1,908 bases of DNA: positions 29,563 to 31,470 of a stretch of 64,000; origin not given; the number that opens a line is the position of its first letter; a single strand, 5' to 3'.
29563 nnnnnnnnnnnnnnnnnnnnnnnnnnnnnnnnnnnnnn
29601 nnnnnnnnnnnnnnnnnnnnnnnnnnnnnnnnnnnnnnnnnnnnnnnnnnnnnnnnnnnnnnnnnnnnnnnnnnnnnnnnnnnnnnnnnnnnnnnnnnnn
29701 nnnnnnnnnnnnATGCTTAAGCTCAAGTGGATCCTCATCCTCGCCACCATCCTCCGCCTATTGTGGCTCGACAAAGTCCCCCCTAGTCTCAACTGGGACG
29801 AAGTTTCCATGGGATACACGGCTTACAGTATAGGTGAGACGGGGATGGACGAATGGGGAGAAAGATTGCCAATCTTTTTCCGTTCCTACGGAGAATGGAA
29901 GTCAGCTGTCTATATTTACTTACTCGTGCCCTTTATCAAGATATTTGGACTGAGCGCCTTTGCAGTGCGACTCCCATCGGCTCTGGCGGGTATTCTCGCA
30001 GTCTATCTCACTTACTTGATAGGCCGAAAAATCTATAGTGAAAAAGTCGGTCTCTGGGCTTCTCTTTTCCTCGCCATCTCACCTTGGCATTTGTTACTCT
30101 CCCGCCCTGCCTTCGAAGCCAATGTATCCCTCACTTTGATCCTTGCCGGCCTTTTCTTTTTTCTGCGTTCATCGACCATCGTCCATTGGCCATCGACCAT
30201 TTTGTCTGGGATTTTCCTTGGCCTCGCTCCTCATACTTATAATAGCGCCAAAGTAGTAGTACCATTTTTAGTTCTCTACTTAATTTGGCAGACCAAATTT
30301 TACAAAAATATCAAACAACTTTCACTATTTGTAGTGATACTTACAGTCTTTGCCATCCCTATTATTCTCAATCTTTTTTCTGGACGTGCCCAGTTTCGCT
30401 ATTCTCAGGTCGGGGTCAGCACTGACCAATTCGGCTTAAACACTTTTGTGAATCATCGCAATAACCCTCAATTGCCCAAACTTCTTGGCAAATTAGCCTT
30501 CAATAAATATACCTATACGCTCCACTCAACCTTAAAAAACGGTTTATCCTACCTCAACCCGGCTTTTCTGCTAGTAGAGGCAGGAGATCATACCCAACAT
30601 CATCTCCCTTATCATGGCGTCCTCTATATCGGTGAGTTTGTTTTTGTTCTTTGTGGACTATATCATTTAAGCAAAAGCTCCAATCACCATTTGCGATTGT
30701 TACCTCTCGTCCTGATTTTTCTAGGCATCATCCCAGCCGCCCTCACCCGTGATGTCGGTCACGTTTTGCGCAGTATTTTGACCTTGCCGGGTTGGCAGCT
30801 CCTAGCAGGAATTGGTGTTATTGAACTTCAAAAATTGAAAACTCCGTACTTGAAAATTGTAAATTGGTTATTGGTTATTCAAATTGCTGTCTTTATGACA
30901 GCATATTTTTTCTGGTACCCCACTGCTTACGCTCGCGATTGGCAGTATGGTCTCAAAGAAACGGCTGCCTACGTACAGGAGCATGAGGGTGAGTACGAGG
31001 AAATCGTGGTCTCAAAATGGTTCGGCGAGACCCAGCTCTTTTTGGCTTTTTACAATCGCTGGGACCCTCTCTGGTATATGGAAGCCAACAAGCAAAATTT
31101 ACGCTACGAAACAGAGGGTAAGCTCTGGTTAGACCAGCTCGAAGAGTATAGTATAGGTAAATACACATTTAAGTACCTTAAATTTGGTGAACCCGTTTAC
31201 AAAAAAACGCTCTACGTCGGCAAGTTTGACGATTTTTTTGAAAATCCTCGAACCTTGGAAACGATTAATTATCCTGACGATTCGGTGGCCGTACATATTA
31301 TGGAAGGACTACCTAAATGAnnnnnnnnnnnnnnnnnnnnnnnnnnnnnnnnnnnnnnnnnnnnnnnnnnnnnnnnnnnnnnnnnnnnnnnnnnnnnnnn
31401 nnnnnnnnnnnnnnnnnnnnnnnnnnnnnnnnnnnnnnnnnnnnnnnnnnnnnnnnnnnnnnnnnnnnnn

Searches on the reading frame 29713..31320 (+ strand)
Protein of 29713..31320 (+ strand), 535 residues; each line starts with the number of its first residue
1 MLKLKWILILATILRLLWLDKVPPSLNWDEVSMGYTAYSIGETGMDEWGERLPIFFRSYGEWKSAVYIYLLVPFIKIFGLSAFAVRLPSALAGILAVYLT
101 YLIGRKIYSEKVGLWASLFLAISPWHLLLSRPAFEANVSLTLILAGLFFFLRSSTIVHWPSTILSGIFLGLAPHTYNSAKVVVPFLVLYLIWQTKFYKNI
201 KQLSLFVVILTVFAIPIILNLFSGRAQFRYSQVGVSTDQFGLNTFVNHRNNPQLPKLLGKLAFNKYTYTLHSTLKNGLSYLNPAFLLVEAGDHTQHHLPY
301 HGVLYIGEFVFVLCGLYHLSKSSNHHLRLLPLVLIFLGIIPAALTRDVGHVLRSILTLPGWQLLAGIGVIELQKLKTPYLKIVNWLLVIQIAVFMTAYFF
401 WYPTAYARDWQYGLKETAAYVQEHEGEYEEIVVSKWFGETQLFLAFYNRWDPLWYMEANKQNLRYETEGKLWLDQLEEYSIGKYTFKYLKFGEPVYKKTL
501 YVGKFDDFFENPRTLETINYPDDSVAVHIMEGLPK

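Call 4: search_protein_families(library=pfam, proteins=[window:29713-31320:+], max_evalue=0.01)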
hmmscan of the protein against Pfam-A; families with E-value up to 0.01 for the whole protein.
window:29713-31320:+ (535 aa): 1 family
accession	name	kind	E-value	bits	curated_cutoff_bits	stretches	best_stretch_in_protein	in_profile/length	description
PF13231.12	PMT_2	-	2.8e-15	57.3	26.1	1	66-214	5-155/160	Dolichyl-phosphate-mannose-protein mannosyltransferase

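Call 6: search_protein_families(library=ncbifam, proteins=[window:29713-31320:+], max_evalue=0.01)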
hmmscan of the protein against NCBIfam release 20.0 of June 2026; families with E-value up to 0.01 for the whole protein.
window:29713-31320:+ (535 aa): 2 families
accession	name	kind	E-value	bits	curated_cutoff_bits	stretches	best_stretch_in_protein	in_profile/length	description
TIGR03663.1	TIGR03663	subfamily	1.5e-07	30.8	126.25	1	6-198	6-187/435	flippase activity-associated protein Agl23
TIGR04154.1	archaeo_STT3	subfamily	3.4e-05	22.4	450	1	87-239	100-273/831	oligosaccharyl transferase, archaeosortase A system-associated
